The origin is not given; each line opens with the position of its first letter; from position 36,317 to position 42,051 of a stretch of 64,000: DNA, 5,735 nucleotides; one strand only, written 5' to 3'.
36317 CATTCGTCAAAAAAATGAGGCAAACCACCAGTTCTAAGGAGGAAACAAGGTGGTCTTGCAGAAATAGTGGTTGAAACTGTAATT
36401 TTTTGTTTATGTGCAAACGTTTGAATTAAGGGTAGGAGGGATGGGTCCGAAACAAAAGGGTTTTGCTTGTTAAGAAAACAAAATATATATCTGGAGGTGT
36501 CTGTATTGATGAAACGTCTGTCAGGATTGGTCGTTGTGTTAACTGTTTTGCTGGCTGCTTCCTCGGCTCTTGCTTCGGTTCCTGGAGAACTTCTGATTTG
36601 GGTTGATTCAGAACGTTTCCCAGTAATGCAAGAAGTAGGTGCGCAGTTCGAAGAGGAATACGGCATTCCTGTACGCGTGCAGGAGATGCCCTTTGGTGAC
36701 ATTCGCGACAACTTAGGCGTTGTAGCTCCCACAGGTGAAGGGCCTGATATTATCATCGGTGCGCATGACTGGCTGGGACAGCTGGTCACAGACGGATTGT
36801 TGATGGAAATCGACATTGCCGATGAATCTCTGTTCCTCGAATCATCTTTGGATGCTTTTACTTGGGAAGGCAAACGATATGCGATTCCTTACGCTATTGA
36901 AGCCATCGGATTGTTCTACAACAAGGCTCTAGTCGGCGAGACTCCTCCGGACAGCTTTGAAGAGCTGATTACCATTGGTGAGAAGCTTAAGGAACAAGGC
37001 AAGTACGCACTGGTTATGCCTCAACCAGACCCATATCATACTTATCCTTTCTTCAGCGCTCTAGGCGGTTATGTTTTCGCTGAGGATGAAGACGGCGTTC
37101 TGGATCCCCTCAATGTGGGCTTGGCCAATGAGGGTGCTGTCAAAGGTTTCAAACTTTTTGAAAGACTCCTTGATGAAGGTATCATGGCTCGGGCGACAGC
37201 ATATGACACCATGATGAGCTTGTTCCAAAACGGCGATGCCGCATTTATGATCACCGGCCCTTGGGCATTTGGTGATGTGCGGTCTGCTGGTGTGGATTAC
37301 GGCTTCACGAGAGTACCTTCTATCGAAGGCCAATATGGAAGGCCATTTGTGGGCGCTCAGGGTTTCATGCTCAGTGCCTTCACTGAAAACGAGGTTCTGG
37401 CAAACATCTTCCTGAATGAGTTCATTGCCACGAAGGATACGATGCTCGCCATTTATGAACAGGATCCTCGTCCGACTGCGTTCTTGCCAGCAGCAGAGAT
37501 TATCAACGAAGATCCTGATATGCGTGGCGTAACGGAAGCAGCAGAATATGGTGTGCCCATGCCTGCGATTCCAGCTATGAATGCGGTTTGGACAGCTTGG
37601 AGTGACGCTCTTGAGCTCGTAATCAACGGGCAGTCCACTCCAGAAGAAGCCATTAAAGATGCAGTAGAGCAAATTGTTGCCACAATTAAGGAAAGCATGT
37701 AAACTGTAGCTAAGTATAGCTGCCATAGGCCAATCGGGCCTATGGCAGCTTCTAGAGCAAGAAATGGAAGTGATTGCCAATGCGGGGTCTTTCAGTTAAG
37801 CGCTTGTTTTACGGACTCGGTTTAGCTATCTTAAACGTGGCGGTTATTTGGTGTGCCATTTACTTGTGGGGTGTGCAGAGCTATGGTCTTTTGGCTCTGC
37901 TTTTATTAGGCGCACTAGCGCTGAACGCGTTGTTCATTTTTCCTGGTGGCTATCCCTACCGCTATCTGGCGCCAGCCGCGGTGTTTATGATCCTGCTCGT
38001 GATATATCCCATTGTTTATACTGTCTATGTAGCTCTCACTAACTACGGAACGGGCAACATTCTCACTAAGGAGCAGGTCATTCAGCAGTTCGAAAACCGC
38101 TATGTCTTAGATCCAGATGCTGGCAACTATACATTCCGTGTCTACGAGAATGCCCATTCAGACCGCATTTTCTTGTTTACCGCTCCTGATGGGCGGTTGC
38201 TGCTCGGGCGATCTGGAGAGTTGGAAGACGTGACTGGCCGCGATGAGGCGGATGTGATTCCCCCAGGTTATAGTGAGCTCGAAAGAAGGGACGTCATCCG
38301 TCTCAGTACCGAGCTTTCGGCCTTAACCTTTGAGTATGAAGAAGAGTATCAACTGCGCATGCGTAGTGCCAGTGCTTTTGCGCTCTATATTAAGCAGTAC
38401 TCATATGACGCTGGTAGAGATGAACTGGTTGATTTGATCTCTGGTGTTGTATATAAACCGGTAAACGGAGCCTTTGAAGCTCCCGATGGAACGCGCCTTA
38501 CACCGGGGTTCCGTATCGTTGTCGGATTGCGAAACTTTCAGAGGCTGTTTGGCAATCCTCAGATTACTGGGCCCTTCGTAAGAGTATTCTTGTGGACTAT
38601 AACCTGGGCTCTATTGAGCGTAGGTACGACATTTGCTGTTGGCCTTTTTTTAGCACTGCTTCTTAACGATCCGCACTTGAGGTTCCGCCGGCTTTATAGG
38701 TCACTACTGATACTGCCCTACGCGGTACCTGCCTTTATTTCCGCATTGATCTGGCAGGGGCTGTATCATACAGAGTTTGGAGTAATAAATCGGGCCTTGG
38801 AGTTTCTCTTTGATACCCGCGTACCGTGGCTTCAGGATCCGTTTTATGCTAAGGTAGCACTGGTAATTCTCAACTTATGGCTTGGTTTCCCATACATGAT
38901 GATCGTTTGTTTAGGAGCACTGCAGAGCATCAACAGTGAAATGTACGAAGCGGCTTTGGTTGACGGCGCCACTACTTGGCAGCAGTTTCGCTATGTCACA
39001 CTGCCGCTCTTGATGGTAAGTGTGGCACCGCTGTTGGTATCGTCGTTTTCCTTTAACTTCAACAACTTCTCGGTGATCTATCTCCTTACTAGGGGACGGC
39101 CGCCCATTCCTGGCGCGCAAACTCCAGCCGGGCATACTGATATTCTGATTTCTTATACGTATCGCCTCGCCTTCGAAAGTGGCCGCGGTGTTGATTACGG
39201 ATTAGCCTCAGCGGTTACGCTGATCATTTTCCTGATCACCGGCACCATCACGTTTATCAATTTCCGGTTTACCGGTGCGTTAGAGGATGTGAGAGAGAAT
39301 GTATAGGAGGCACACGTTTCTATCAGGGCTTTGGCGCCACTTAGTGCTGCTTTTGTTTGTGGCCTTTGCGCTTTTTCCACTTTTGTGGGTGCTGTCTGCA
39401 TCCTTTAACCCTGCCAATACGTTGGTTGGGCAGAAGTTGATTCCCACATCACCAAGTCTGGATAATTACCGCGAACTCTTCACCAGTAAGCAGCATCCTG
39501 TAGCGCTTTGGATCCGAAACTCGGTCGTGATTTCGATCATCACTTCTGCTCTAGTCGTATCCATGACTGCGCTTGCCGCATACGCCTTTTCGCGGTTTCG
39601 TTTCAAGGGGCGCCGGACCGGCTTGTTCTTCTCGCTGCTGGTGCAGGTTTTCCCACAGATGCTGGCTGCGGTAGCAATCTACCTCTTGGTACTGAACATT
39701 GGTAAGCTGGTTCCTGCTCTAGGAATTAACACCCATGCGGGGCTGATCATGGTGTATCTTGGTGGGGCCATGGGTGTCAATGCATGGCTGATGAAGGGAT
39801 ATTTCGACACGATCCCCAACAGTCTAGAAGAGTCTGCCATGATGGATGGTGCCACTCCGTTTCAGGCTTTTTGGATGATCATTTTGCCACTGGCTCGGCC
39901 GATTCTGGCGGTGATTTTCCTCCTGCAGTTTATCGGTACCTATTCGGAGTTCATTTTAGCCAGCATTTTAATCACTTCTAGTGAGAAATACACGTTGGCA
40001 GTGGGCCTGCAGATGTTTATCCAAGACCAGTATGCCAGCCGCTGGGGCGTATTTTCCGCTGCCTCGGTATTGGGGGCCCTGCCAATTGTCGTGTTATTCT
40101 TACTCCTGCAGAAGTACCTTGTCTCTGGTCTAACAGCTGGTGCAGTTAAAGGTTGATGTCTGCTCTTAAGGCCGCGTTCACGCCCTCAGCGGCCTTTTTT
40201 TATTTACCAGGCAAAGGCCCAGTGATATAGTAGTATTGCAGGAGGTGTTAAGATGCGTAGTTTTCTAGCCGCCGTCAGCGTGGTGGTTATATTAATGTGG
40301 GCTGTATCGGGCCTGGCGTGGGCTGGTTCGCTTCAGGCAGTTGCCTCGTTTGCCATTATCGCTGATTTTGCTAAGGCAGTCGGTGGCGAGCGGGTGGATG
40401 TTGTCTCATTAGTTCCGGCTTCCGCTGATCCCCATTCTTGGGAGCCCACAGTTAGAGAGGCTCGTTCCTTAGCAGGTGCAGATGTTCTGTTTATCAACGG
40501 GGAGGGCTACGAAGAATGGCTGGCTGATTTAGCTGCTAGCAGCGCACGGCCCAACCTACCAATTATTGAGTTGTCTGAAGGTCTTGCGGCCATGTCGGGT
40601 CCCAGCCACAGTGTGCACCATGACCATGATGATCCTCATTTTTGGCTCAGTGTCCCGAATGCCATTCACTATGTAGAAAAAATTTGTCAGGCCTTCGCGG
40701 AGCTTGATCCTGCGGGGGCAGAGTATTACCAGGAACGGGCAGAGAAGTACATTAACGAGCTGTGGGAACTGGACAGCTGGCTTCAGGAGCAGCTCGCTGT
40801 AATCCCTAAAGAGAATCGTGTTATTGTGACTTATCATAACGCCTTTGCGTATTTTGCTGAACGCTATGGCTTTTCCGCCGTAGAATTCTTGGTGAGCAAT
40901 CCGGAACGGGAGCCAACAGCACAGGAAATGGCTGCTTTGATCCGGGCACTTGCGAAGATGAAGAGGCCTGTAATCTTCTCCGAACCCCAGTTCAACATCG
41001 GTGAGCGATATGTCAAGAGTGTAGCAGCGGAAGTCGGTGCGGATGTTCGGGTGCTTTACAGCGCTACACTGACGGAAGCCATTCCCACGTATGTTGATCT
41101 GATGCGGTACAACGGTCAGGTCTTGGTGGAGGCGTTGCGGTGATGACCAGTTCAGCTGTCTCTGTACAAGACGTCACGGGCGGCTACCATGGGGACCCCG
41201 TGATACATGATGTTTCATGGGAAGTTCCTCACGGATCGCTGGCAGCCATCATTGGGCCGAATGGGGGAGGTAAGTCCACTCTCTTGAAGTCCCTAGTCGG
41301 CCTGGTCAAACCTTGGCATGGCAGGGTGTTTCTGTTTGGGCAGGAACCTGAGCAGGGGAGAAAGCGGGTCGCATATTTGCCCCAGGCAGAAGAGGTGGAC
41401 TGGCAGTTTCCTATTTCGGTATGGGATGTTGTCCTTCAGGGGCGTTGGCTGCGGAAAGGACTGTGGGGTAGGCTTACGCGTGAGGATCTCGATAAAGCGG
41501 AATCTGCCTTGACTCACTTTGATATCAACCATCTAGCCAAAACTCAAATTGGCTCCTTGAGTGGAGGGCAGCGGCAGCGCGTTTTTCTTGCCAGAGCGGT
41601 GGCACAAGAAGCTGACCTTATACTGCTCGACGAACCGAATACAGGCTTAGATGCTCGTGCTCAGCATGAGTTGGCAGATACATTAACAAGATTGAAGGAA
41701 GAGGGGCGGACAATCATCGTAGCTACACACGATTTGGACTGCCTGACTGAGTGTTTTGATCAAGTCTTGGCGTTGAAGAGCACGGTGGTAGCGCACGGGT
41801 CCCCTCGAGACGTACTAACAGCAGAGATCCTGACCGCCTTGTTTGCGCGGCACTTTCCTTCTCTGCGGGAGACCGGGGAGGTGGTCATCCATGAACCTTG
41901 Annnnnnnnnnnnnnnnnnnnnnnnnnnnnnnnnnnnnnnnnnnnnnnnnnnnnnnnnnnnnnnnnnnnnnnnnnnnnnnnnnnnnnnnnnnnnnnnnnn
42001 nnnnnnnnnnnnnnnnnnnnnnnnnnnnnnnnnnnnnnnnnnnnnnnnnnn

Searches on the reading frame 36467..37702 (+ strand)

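Call 20: search_protein_families(library=ncbifam, max_evalue=0.01, proteins=[window:36467-37702:+])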
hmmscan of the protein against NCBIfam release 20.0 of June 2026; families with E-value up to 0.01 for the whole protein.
window:36467-37702:+ (411 aa): 5 families
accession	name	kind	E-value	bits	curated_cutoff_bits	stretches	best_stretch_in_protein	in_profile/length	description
NF007011.0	PRK09474.1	equivalog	1.8e-89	300.3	291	1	21-403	12-394/396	maltose/maltodextrin ABC transporter substrate-binding protein MalE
NF053763.1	ABCarbgalBndGanS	equivalog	2.3e-70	237.5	700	1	40-408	39-416/420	galactooligosaccharide ABC transporter substrate-binding protein GanS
TIGR03851.1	chitin_NgcE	equivalog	6.9e-07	28.5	399.65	1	129-267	145-291/450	N-acetylglucosamine/diacetylchitobiose ABC transporter substrate-binding protein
TIGR03850.1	bind_CPR_0540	equivalog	7.8e-07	28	299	1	134-289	148-314/437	carbohydrate ABC transporter substrate-binding protein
NF008211.0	PRK10974.1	equivalog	0.0019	16.9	411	1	139-284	140-293/439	sn-glycerol-3-phosphate ABC transporter substrate-binding protein UgpB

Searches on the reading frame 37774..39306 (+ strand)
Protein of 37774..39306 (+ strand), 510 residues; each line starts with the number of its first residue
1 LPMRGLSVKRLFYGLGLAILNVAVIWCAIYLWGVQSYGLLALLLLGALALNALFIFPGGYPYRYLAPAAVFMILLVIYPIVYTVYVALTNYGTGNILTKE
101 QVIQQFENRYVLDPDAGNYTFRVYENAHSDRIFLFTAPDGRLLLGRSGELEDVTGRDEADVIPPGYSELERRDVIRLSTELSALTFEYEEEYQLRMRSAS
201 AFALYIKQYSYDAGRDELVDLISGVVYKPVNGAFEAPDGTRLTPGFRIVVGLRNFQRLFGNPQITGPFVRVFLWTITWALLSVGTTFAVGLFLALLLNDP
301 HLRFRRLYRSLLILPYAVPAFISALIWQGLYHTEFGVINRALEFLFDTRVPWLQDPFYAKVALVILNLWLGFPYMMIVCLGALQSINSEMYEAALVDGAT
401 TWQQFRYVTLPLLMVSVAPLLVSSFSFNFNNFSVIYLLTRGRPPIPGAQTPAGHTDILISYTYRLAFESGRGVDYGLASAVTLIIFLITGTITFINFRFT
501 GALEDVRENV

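Call 20: search_protein_families(library=ncbifam, max_evalue=0.01, proteins=[window:37774-39306:+])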
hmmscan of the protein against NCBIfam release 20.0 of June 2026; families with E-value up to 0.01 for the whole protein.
window:37774-39306:+ (510 aa): 25 families
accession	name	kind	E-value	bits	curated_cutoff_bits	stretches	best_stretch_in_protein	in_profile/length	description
NF008232.0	PRK10999.1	equivalog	1.5e-126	423.2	392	1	18-500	27-515/520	maltose ABC transporter permease MalF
NF007852.0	PRK10561.1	equivalog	1.3e-23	84.3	335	1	249-500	53-288/295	sn-glycerol-3-phosphate ABC transporter permease UgpA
NF040931.1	ABC_arch_GlcT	equivalog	1.6e-18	67.4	360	1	249-497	36-267/278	glucose ABC transporter permease GlcT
TIGR03262.1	PhnU2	equivalog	1.2e-11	44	593.25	1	249-434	37-207/546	putative 2-aminoethylphosphonate ABC transporter permease subunit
TIGR00969.1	3a0106s02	subfamily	2.1e-11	43.8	240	1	252-437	47-220/272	sulfate ABC transporter permease subunit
TIGR01581.1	Mo_ABC_porter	hypoth_equivalog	4.3e-10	39.5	210.3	1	278-429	29-172/225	ABC transporter permease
TIGR02139.1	permease_CysT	equivalog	3e-09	36.9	246.1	1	271-433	51-205/265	sulfate ABC transporter permease subunit CysT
NF011624.0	PRK15050.1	equivalog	1.9e-08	33.8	247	1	250-438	57-239/297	2-aminoethylphosphonate ABC transporter permease subunit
TIGR02141.1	modB_ABC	equivalog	2e-08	34.1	182.6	1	275-438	3-158/208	molybdate ABC transporter permease subunit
NF008231.0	PRK10998.1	equivalog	5.4e-08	32.7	261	1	365-439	163-237/296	maltose ABC transporter permease MalG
TIGR02140.1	permease_CysW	equivalog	2.6e-07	30.4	329.1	1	271-413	48-182/261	sulfate ABC transporter permease subunit CysW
TIGR03226.1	PhnU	equivalog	4.9e-07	29.5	283.45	1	268-438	89-257/311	2-aminoethylphosphonate ABC transporter permease subunit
NF007044.0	PRK09497.1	equivalog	1.4e-06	28.1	348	1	248-418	46-208/285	spermidine/putrescine ABC transporter permease PotB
NF008208.0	PRK10971.1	equivalog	3.3e-06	26.8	415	1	279-436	65-216/277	sulfate/thiosulfate ABC transporter permease CysT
NF008620.0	PRK11602.1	equivalog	4.5e-06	26.1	442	1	273-414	67-200/291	sulfate/thiosulfate ABC transporter permease CysW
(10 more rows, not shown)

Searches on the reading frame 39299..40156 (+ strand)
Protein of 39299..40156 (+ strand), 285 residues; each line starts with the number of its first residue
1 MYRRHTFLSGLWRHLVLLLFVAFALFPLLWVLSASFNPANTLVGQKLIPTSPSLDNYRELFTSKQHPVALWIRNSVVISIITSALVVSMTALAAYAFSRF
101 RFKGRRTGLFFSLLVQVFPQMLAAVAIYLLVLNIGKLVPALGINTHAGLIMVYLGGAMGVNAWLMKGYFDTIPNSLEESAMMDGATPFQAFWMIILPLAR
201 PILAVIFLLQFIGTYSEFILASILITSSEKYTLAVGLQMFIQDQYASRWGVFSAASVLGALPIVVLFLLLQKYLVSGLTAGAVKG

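Call 20: search_protein_families(library=ncbifam, max_evalue=0.01, proteins=[window:39299-40156:+])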
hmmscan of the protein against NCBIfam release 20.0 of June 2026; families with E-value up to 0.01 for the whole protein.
window:39299-40156:+ (285 aa): 17 families
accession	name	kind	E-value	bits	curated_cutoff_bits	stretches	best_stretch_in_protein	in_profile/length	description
NF008231.0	PRK10998.1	equivalog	1.2e-82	277.8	261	1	12-285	15-296/296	maltose ABC transporter permease MalG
NF008210.0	PRK10973.1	equivalog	1.8e-24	86.9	297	1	11-279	10-277/281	sn-glycerol-3-phosphate ABC transporter permease UgpE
NF040932.1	ABC_arch_GlcU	equivalog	3.1e-23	82.8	340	1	13-280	5-266/272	glucose ABC transporter permease GlcU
NF007889.0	PRK10592.1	equivalog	2.7e-12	46.9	476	1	10-234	9-227/281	putrescine ABC transporter permease PotI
TIGR01581.1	Mo_ABC_porter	hypoth_equivalog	5.2e-12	45.7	210.3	1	62-265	15-218/225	ABC transporter permease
TIGR03262.1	PhnU2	equivalog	3.8e-09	35.7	593.25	1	15-224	9-211/546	putative 2-aminoethylphosphonate ABC transporter permease subunit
NF007047.0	PRK09500.1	equivalog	3.5e-08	33.4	326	1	15-242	9-221/257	spermidine/putrescine ABC transporter permease PotC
TIGR00969.1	3a0106s02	subfamily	3.8e-08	33.1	240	1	51-268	44-265/272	sulfate ABC transporter permease subunit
NF008620.0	PRK11602.1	equivalog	5.2e-06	25.9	442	1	69-268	65-268/291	sulfate/thiosulfate ABC transporter permease CysW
TIGR02139.1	permease_CysT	equivalog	1.7e-05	24.6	246.1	1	56-270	38-252/265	sulfate ABC transporter permease subunit CysT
NF008232.0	PRK10999.1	equivalog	4.3e-05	22.4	392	1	164-226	393-455/520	maltose ABC transporter permease MalF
NF040839.1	tungstate_WtpB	equivalog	0.00018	21.2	340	1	65-246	39-219/251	tungstate ABC transporter permease WtpB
NF007963.0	PRK10683.1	equivalog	0.00024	20.6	489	1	171-272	209-307/317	putrescine ABC transporter permease PotH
TIGR02140.1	permease_CysW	equivalog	0.00026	20.6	329.1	1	54-268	33-251/261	sulfate ABC transporter permease subunit CysW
NF011624.0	PRK15050.1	equivalog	0.0004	19.6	247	0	9-249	24-259/297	2-aminoethylphosphonate ABC transporter permease subunit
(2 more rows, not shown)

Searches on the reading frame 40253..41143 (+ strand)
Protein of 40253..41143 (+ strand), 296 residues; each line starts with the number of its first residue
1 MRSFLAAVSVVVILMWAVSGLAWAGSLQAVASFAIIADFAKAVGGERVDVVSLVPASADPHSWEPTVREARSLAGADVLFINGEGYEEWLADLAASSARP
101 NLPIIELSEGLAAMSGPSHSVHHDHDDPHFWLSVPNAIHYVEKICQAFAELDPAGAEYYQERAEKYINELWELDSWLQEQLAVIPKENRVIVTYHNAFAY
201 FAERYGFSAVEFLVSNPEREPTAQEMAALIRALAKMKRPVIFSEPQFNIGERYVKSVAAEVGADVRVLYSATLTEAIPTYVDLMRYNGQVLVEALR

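Call 15: search_protein_families(library=pfam, max_evalue=0.01, proteins=[window:40253-41143:+])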
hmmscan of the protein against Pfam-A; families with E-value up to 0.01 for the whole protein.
window:40253-41143:+ (296 aa): 1 family
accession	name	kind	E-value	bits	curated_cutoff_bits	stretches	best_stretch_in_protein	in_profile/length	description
PF01297.22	ZnuA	-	6.9e-80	268.7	29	1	30-294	2-263/263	Zinc-uptake complex component A periplasmic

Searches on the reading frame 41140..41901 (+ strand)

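Call 15: search_protein_families(library=pfam, max_evalue=0.01, proteins=[window:41140-41901:+])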
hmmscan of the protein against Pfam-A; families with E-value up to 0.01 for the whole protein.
window:41140-41901:+ (253 aa): 7 families
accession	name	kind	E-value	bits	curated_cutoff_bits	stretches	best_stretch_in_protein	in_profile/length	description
PF00005.33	ABC_tran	-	4.4e-30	105.5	25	1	23-166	2-135/137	ABC transporter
PF13304.12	AAA_21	-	5e-15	56.8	27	2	116-198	220-299/304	AAA domain, putative AbiEii toxin, Type IV TA system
PF02463.25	SMC_N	-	3.6e-08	33.5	40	1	138-211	135-210/220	RecF/RecN/SMC N terminal domain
PF13175.12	AAA_15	-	4e-05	23.8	32.1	0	34-54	25-45/374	AAA ATPase domain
PF13555.12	AAA_29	-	0.0012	19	27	1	24-56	14-46/61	P-loop containing region of AAA domain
PF25199.1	nSTAND_NTPase5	-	0.0063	16.8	34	0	32-56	41-65/145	Novel STAND NTPase 5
PF13476.12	AAA_23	-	0.0087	17.1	27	0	34-52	21-39/201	AAA domain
